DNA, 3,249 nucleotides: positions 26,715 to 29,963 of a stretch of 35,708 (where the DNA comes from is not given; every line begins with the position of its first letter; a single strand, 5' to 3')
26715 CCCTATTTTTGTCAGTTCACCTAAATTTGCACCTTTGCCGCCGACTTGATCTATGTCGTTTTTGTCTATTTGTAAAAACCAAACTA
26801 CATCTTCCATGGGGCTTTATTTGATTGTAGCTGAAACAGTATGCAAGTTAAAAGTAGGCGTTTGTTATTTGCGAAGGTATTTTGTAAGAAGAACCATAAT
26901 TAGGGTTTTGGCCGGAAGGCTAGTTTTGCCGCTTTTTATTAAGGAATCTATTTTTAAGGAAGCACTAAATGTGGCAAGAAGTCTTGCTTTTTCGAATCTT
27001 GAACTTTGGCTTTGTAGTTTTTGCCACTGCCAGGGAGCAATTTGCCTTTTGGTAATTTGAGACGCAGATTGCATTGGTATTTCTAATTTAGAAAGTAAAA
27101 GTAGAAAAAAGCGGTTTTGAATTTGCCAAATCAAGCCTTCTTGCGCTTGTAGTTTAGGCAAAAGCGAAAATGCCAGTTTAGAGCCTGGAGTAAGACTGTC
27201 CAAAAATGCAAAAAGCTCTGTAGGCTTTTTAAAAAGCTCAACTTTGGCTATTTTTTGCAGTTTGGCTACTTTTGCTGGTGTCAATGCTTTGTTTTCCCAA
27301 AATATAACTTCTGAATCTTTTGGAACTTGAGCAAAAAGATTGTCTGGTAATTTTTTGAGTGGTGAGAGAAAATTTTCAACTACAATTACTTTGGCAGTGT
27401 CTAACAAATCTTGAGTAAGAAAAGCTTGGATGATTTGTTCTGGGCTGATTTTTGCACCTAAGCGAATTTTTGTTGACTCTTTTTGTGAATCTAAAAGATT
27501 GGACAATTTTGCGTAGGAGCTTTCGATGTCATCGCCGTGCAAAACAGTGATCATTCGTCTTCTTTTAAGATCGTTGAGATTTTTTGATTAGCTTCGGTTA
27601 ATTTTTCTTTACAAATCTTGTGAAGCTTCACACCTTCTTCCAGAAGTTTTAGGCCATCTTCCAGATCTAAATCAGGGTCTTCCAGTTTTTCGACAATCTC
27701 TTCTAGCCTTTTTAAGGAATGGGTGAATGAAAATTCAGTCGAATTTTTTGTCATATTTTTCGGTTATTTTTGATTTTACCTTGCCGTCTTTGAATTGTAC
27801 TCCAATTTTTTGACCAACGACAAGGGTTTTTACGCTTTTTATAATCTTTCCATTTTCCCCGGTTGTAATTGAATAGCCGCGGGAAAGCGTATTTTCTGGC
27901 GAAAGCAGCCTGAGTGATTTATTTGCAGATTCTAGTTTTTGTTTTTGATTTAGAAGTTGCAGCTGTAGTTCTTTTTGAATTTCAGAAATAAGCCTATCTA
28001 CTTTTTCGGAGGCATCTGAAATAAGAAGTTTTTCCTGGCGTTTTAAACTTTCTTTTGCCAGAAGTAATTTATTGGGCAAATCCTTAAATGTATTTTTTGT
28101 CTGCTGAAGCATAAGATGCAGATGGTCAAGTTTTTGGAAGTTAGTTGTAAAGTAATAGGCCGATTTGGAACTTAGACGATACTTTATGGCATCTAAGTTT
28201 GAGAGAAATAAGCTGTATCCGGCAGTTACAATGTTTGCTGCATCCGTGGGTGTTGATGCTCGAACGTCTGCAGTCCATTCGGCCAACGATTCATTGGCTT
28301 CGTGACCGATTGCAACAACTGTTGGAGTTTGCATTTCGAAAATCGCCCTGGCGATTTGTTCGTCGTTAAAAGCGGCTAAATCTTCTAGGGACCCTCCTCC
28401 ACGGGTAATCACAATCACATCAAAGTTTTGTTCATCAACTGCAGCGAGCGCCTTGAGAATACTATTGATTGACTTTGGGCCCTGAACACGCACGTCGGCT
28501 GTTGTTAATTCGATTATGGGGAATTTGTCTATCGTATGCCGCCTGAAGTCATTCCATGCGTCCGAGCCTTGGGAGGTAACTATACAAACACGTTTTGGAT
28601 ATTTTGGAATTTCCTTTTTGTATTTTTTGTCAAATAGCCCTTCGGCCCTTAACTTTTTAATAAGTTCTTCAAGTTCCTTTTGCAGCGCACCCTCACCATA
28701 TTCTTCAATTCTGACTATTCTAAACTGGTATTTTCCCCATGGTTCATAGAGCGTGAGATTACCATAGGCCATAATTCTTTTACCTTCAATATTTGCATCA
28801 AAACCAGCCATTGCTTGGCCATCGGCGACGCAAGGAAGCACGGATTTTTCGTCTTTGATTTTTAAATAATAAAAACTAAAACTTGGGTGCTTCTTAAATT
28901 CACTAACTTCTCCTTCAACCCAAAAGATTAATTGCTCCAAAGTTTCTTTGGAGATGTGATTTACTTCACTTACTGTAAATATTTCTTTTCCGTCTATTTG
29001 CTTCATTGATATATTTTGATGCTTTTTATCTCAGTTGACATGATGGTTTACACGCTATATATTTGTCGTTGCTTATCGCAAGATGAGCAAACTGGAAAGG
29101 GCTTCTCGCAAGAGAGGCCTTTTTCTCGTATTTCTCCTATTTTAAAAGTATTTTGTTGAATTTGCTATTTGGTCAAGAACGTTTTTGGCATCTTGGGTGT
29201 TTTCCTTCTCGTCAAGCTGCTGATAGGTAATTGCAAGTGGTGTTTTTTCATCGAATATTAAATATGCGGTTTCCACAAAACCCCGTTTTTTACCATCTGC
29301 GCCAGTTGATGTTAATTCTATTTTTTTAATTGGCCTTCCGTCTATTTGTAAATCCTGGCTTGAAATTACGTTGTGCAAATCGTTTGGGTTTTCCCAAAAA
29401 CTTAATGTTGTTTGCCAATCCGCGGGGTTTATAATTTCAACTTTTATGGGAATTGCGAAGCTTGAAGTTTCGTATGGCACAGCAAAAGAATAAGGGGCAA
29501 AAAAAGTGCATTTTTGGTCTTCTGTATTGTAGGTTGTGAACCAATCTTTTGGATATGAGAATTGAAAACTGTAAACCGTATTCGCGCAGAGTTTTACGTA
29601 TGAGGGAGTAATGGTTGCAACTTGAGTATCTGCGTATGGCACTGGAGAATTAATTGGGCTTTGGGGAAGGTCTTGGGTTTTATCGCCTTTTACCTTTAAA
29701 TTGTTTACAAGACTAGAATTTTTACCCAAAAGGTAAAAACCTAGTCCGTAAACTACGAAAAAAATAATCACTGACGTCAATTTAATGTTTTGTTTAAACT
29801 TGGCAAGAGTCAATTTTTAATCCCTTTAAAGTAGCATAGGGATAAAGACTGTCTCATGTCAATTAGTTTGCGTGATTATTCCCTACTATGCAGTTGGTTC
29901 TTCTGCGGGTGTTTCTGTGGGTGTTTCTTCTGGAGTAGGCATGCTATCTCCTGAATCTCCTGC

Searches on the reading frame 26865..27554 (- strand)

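Call 86: search_protein_families(library=pfam, proteins=[window:26865-27554:-])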
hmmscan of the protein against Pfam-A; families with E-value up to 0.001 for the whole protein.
window:26865-27554:- (229 aa): 1 family
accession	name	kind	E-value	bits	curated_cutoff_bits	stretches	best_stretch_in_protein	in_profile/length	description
PF21694.2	DNA_pol3_delta_C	-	0.00067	20.1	27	0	148-212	43-109/121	DNA polymerase III delta subunit, C-terminal domain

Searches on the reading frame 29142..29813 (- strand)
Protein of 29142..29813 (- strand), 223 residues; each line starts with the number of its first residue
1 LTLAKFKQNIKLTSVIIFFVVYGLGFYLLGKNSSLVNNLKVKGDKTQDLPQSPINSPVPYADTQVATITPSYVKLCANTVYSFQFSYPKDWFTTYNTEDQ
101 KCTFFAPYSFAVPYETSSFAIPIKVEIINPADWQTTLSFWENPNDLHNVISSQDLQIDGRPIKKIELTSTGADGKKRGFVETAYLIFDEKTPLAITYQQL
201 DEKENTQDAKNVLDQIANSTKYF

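Call 86: search_protein_families(library=pfam, proteins=[window:29142-29813:-])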
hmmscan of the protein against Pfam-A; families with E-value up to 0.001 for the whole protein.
window:29142-29813:- (223 aa): 1 family
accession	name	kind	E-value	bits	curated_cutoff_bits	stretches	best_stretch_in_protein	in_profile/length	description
PF18933.6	PsbP_2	-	8.2e-05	23.1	27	1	80-219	51-181/184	PsbP-like protein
